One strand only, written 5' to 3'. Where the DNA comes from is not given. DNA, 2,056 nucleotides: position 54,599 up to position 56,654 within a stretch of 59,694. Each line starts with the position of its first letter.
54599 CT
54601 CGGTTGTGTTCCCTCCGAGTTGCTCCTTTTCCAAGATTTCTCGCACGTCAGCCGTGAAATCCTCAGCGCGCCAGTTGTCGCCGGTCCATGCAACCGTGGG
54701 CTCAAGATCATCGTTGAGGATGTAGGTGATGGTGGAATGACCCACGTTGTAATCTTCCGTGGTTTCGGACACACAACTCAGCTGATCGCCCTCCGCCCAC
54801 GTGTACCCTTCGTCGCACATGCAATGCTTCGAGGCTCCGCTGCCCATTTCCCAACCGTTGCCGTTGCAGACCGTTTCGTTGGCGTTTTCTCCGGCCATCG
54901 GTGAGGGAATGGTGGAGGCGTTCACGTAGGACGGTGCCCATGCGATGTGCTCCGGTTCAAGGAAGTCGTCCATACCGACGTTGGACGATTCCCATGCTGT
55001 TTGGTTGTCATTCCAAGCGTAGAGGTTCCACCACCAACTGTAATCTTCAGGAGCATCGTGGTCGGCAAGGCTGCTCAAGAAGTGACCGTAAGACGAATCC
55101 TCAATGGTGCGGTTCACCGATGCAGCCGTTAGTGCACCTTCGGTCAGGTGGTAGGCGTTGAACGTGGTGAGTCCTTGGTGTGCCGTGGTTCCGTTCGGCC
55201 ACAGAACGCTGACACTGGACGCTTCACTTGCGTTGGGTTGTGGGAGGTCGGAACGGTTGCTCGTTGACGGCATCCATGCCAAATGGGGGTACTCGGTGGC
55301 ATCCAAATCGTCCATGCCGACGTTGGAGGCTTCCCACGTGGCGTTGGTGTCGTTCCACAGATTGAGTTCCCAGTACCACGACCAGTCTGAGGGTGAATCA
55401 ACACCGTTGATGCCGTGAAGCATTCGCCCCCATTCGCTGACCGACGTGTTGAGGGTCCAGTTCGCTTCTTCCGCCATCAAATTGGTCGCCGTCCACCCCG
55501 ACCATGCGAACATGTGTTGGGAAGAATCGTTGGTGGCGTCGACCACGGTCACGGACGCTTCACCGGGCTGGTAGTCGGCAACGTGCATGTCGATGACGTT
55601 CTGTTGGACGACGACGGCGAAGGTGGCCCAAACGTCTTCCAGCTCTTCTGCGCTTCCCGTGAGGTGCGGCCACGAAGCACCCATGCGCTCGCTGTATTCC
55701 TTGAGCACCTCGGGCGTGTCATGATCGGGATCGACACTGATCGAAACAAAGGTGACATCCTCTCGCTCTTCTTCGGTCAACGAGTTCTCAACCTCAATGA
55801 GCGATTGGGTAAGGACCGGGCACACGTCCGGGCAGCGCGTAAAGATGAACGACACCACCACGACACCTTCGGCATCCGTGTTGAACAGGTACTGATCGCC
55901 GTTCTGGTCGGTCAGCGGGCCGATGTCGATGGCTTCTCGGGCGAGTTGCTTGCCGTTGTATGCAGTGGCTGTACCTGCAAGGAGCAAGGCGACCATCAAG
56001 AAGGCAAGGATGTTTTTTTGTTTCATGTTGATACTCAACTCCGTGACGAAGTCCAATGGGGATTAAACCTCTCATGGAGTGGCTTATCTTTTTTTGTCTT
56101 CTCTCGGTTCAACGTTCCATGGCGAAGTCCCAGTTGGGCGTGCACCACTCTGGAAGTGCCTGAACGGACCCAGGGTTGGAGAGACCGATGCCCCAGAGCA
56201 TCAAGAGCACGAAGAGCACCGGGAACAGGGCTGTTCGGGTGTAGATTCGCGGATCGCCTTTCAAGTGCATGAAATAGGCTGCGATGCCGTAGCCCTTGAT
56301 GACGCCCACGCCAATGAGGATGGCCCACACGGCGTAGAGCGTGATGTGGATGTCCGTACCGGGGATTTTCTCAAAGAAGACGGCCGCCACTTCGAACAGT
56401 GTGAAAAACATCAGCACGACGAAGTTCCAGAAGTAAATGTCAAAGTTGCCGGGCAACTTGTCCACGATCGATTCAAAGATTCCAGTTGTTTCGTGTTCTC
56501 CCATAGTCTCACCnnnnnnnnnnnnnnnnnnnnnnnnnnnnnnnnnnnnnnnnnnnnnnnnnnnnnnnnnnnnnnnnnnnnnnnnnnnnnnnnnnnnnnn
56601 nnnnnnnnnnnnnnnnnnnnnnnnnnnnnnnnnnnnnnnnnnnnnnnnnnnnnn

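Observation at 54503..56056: SCO1 copper chaperone split by a ~270-aa nested insertion carrying two Trp-rich modules and an EGF-like Cys knot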

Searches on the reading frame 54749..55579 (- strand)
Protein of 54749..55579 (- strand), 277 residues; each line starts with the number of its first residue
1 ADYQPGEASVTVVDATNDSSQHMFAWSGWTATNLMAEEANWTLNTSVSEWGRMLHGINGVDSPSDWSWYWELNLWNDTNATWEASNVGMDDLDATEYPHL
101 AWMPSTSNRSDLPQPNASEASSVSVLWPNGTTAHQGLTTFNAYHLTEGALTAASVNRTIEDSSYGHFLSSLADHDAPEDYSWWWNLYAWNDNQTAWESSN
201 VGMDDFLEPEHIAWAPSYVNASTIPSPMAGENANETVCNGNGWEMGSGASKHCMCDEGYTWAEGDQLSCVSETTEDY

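Call 43: predict_structure(alignment_id=A3)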
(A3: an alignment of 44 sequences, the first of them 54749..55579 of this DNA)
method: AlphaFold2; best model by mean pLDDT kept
length: 277 residues; sequences in the alignment: 44
mean_pLDDT: 89.6   pTM: 0.84
mean pLDDT of the five models: 89.6, 88.9, 88.6, 86.4, 86.0
residues with pLDDT >= 90: 194; 70-90: 70; 50-70: 7; < 50: 6
segments of 3 or more residues with pLDDT < 50: 275-277
pLDDT, mean of each block of 10 residues (from residue 1): 79 90 93 95 92 94 95 95 94 93 97 94 96 96 95 92 89 91 95 91 93 95 82 69 79 82 81 60
secondary structure, 60 per line:
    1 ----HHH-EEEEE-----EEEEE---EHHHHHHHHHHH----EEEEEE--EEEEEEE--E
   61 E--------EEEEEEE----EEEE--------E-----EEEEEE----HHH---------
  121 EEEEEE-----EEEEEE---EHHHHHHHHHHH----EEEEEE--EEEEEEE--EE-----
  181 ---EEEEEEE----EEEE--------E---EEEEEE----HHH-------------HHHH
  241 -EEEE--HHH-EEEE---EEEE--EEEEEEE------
elements in order: E9-13 E19-23 H28-38 E43-48 E51-57 E70-76 E81-84 E99-104 E121-126 E132-137 H142-152 E157-162 E165-171 E184-190 E195-198 E211-216 H237-240 E242-245 E252-255 E259-262 E265-271

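Call 46: fold_search(model_id=the predicted structure, library=pdb)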
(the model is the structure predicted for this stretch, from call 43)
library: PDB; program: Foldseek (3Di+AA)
matches with E <= 10: 281; with E <= 0.001: 0
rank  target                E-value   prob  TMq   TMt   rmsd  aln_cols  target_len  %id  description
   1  7qbe_C                5.5e-03  1.00  0.21  0.15  12.2        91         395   20  TC:CD320 in complex with nanobody TC-Nb11 (released 2022-03-16)
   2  2pmv_A                7.8e-03  0.99  0.20  0.15  13.4        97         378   18  Crystal Structure of Human Intrinsic Factor- Cobalamin Complex at 2.6 A Resolution (released 2007-10-30)
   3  7qbe_A                1.2e-02  1.00  0.21  0.15  11.8        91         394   19  TC:CD320 in complex with nanobody TC-Nb11 (released 2022-03-16)
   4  7qbg_C                1.2e-02  1.00  0.21  0.15  12.0        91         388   19  TC:CD320 in complex with nanobody TC-Nb4 (released 2022-03-16)
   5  5np4                  1.3e-02  1.00  0.21  0.51  12.3        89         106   17  Beta domain of human transcobalamin bound to cyanocobalamin (released 2017-09-27)
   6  5no0                  1.5e-02  1.00  0.21  0.51  11.9        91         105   19  Beta domain of human transcobalamin in apo form (released 2017-09-27)
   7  3u7z_B                1.8e-02  0.99  0.21  0.54  13.9        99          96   15  Crystal structure of a putative metal binding protein RUMGNA_00854 (ZP_02040092.1) from Ruminococcus gnavus ATCC 29149 (released 2011-11-02)
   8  7qbf_A                1.8e-02  0.98  0.19  0.13  12.7        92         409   15  TC:CD320 in complex with nanobody TC-Nb34 (released 2022-03-16)
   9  8ixt                  2.1e-02  0.98  0.20  0.14  12.2        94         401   17  Rat Transcobalamin in Complex with Glutathionylcobalamin (released 2024-05-22)
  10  4zrp_A                2.2e-02  0.99  0.21  0.15  12.0        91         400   19  TC:CD320 (released 2016-07-20)
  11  3u7z_A                2.2e-02  0.98  0.18  0.47  14.3        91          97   11  Crystal structure of a putative metal binding protein RUMGNA_00854 (ZP_02040092.1) from Ruminococcus gnavus ATCC 29149 (released 2011-11-02)
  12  8ixu                  2.7e-02  0.99  0.22  0.15  11.9        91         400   19  Rat Transcobalamin in Complex with Cobalamin (released 2024-05-22)
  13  3kq4_A                2.7e-02  0.99  0.22  0.16   7.5        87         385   15  Structure of Intrinsic Factor-Cobalamin bound to its receptor Cubilin (released 2010-03-09)
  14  4zrp_B                4.3e-02  0.98  0.21  0.15  11.8        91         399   19  TC:CD320 (released 2016-07-20)
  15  2bb6_A                4.8e-02  0.96  0.20  0.14  13.6        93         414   16  Structure of Cobalamin-complexed Bovine Transcobalamin in Monoclinic Crystal Form (released 2006-04-04)
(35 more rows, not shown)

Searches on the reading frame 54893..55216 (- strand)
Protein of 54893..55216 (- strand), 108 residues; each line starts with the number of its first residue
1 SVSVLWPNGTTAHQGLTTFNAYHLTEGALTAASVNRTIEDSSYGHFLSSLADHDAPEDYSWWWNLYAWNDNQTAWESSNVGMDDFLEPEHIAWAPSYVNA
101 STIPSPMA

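Call 73: search_protein_representatives(alignment_id=A4)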
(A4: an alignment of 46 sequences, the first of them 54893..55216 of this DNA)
Query: 46 sequences, 109 profile positions. Proteins with E-value up to 0.001 (for the whole library): 183; up to 1e-10: 93; up to 1e-30: 26. The best 150 are listed.
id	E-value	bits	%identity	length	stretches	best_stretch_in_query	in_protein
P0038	3.3e-78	274.9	-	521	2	1-108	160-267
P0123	5.7e-68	242.0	-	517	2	1-107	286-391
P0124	8.7e-62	222.1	-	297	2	2-108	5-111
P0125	5.9e-61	219.4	-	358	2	1-108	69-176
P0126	1.4e-59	215.0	-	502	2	1-99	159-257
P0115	2.4e-57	207.8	-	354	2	1-106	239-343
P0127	2.5e-57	207.7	-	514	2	1-107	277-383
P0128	1.9e-56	204.9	-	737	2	16-108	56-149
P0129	1.6e-54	198.7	-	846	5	17-98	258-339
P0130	5.2e-51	187.4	-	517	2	2-108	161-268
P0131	1.6e-49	182.6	-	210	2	15-108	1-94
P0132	2.4e-48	178.8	-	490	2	2-108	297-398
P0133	3.6e-48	178.2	-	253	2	8-108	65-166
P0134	8.1e-48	177.1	-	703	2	2-108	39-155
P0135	1.5e-47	176.3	-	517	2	1-108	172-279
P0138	3.4e-44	165.4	-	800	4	19-95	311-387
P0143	1.8e-33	130.9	-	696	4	18-88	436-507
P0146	5.9e-31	122.9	-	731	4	18-97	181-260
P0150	3.7e-27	110.6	-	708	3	12-96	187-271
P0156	5.4e-24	100.5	-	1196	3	4-82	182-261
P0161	8.5e-23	96.6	-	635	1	2-108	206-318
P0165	5.2e-22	94.1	-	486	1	16-108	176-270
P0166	1.0e-21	93.1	-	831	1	15-108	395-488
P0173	4.0e-20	88.0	-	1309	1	18-107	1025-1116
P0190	3.6e-15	72.1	-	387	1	14-108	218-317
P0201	1.3e-12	63.8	-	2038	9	22-65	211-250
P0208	1.4e-11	60.5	-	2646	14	1-55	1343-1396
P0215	4.2e-10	55.8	-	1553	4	16-65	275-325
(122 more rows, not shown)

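Call 74: search_protein_families(library=pfam, proteins=[P0128, P0129, P0134, P0138, P0143, P0146, P0150, P0156, P0161, P0166], max_evalue=0.0001)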
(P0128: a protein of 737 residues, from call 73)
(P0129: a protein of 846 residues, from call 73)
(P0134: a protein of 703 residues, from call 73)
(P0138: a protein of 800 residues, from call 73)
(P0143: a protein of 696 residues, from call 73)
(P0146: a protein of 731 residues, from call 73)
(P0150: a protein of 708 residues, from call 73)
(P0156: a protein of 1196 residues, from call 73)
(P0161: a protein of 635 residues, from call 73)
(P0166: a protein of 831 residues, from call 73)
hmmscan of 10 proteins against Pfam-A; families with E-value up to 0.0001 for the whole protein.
P0128 (737 aa): 5 families
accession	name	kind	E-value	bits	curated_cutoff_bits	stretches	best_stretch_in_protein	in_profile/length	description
PF01297.22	ZnuA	-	1.4e-37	130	29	1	528-733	97-262/263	Zinc-uptake complex component A periplasmic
PF00036.39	EF-hand_1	-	4.6e-13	48.1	25.4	0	438-462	3-27/29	EF hand domain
PF13499.12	EF-hand_7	-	3.9e-12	46.8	30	0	303-364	6-65/67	EF-hand domain pair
PF13405.12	EF-hand_6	-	2.3e-11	42.8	25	0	437-462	2-27/30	EF-hand domain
PF13202.12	EF-hand_5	-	4.2e-10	39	25.9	0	440-461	4-25/25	EF hand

P0129 (846 aa): 2 families
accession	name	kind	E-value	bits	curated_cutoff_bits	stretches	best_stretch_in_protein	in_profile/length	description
PF14478.12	DUF4430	-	3.8e-29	101.4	23.8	4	154-217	13-71/72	Domain of unknown function (DUF4430)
PF13620.12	CarboxypepD_reg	-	4.7e-05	24.1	32.3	0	714-775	10-73/82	Carboxypeptidase regulatory-like domain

P0134 (703 aa): 1 family
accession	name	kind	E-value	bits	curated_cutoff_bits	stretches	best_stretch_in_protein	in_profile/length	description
PF01297.22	ZnuA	-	6.8e-34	118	29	1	510-699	86-262/263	Zinc-uptake complex component A periplasmic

P0138 (800 aa): 1 family
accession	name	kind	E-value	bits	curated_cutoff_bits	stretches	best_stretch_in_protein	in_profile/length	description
PF14478.12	DUF4430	-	1.4e-13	51.5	23.8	0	328-389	15-71/72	Domain of unknown function (DUF4430)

P0143 (696 aa): 1 family
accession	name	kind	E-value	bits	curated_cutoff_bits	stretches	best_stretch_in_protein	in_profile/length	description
PF14478.12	DUF4430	-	2.1e-13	51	23.8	0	198-272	2-71/72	Domain of unknown function (DUF4430)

P0146 (731 aa): 0 families

P0150 (708 aa): 2 families
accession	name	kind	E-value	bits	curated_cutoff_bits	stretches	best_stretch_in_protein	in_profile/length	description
PF14478.12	DUF4430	-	3.7e-17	63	23.8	2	210-272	14-71/72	Domain of unknown function (DUF4430)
PF13620.12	CarboxypepD_reg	-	1.7e-05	25.5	32.3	1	527-593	10-78/82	Carboxypeptidase regulatory-like domain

P0156 (1196 aa): 3 families
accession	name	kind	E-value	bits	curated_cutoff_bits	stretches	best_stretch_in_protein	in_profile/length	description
PF11617.13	Cu-binding_MopE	-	9.8e-21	74.1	27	3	871-900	1-29/30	Putative metal-binding motif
PF05048.19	NosD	-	3.9e-17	62.8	23.6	1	652-808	27-179/212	Periplasmic copper-binding protein (NosD)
PF13229.12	Beta_helix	-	1.2e-13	51.4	25.9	1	604-746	15-151/158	Right handed beta helix region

P0161 (635 aa): 6 families
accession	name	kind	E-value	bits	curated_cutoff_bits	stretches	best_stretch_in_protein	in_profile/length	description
PF01297.22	ZnuA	-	4.8e-36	125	29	1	402-629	97-262/263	Zinc-uptake complex component A periplasmic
PF00036.39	EF-hand_1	-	7.5e-15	53.7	25.4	0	334-358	3-27/29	EF hand domain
PF13499.12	EF-hand_7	-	2.8e-12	47.3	30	1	123-186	4-66/67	EF-hand domain pair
PF13405.12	EF-hand_6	-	2.9e-12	45.6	25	0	334-358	3-27/30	EF-hand domain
PF13202.12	EF-hand_5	-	1.4e-08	34.3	25.9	0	336-357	4-25/25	EF hand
PF10591.15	SPARC_Ca_bdg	-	4.9e-07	30.5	22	0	103-184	36-112/113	Secreted protein acidic and rich in cysteine Ca binding region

P0166 (831 aa): 3 families
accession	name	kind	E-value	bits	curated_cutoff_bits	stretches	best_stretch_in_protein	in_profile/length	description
PF01297.22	ZnuA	-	1.1e-58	199.2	29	2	641-825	97-260/263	Zinc-uptake complex component A periplasmic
PF13499.12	EF-hand_7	-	8.9e-06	26.4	30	0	328-353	39-62/67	EF-hand domain pair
PF00036.39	EF-hand_1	-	8.6e-05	22.3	25.4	0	335-353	4-22/29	EF hand domain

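Call 85: search_protein_families(library=pfam, proteins=[P0165, P0190, P0201, P0208, P0173, P0215], max_evalue=0.0001)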
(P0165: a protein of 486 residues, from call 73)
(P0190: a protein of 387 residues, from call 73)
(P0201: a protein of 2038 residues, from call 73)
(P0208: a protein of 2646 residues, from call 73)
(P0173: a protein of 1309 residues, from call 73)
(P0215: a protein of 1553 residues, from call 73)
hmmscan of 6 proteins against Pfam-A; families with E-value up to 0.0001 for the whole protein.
P0165 (486 aa): 3 families
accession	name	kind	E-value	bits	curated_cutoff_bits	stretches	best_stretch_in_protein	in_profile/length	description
PF13343.11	SBP_bac_6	-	1.7e-08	34.7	24.6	0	271-336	77-137/245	Bacterial extracellular solute-binding protein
PF13531.11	SBP_bac_11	-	4.2e-06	27.1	25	0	252-424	79-217/227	Bacterial extracellular solute-binding protein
PF13416.11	SBP_bac_8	-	1.8e-05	25.1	27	0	49-149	1-106/279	Bacterial extracellular solute-binding protein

P0190 (387 aa): 0 families

P0201 (2038 aa): 8 families
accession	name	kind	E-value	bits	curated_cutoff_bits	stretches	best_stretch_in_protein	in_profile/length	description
PF14478.12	DUF4430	-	7.8e-144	468.8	23.8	10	1292-1363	1-70/72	Domain of unknown function (DUF4430)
PF00395.25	SLH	-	2.6e-27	95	20.8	2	1922-1964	2-44/44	S-layer homology domain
PF00432.27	Prenyltrans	-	1.3e-18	67.9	26.5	1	1624-1764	73-176/304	Prenyltransferase alpha-alpha toroid domain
PF14799.11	FAM195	-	6.4e-13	49.3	25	0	262-295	28-61/98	FAM195 family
PF13243.12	SQHop_cyclase_C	-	5.6e-12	45.8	26.1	1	1711-1816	135-236/319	Squalene-hopene cyclase C-terminal domain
PF16655.11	PhoD_N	-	7.9e-11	42.8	30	0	235-259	62-86/90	PhoD-like phosphatase, N-terminal domain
PF13249.12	SQHop_cyclase_N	-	1.9e-08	34.3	26.2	0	1738-1849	1-109/291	Squalene-hopene cyclase N-terminal domain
PF07678.20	TED_complement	-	1e-06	28.5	22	0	1694-1759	71-137/312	A-macroglobulin TED domain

P0208 (2646 aa): 5 families
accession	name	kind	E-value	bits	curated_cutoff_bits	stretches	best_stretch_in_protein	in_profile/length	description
PF04200.17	Lipoprotein_17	-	3e-52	175.3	22.4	1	437-515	7-84/84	Lipoprotein associated domain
PF06566.16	Chon_Sulph_att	-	3.2e-24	86.6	25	0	2080-2114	60-94/250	Chondroitin sulphate attachment domain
PF12581.13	DUF3756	-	1e-09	38.6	25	0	1172-1186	3-17/41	Protein of unknown function (DUF3756)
PF01432.26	Peptidase_M3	-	1.5e-05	25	27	0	696-737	48-89/457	Peptidase family M3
PF18842.6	LPD26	-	3.3e-05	24.3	27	0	1304-1317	38-51/62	Large polyvalent protein associated domain 26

P0173 (1309 aa): 0 families

P0215 (1553 aa): 8 families
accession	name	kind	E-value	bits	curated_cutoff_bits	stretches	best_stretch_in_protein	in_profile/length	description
PF14478.12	DUF4430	-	1.7e-80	265.9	23.8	5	810-878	6-71/72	Domain of unknown function (DUF4430)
PF00395.25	SLH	-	1.4e-28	99.1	20.8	2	1441-1483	2-44/44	S-layer homology domain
PF00432.27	Prenyltrans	-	3.9e-16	59.8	26.5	1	1188-1348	32-187/304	Prenyltransferase alpha-alpha toroid domain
PF13243.12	SQHop_cyclase_C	-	2.9e-11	43.4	26.1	0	1225-1290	54-123/319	Squalene-hopene cyclase C-terminal domain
PF07678.20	TED_complement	-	3.3e-08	33.4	22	0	1216-1282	71-138/312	A-macroglobulin TED domain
PF13249.12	SQHop_cyclase_N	-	8e-07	29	26.2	0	604-676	5-74/291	Squalene-hopene cyclase N-terminal domain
PF00791.26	ZU5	-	1.1e-05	26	21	1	968-1031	9-79/97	ZU5 domain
PF02597.26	ThiS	-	5.6e-05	24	22.5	0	52-142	2-69/76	ThiS family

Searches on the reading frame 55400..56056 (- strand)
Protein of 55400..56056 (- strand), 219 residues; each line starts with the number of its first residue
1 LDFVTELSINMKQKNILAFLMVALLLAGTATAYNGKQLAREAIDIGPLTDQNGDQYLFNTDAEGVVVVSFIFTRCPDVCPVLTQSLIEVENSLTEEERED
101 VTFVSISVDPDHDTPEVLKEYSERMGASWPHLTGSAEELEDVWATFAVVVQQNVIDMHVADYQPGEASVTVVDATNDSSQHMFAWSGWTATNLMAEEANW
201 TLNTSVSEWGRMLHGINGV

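Call 26: search_protein_families(library=pfam, proteins=[window:55400-56056:-], max_evalue=10)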
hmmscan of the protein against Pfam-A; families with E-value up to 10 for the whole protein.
seq(219 aa): 6 families
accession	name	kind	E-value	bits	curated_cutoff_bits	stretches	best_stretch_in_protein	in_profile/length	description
PF02630.20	SCO1-SenC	-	7e-25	88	22.8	1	48-155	6-112/134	SCO1/SenC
PF00578.27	AhpC-TSA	-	0.00093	19.6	26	1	50-137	12-92/124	AhpC/TSA family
PF13905.12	Thioredoxin_8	-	0.0021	18.8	27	1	65-148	3-79/94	Thioredoxin-like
PF19994.4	GASH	-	0.073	12.7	27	1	84-140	25-81/398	GTPase-associated system helical domain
PF13261.11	DUF4052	-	0.11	12.8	25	1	6-36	6-36/217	Protein of unknown function (DUF4052)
PF08534.16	Redoxin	-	0.15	12.3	26.6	1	51-120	16-83/148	Redoxin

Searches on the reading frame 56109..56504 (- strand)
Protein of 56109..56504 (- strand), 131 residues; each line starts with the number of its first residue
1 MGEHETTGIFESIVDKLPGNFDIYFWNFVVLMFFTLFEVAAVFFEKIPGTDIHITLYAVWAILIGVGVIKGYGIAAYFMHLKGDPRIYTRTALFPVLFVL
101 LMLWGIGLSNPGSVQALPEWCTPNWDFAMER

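Call 36: search_protein_families(library=pfam, proteins=[window:56109-56504:-], max_evalue=0.001)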
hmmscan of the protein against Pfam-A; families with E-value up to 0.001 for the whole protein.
window:56109-56504:- (131 aa): 1 family
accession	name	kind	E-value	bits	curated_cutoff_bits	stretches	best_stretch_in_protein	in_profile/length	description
PF03626.19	COX4_pro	-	3.2e-11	43.9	28.9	1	27-103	3-71/72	Prokaryotic Cytochrome C oxidase subunit IV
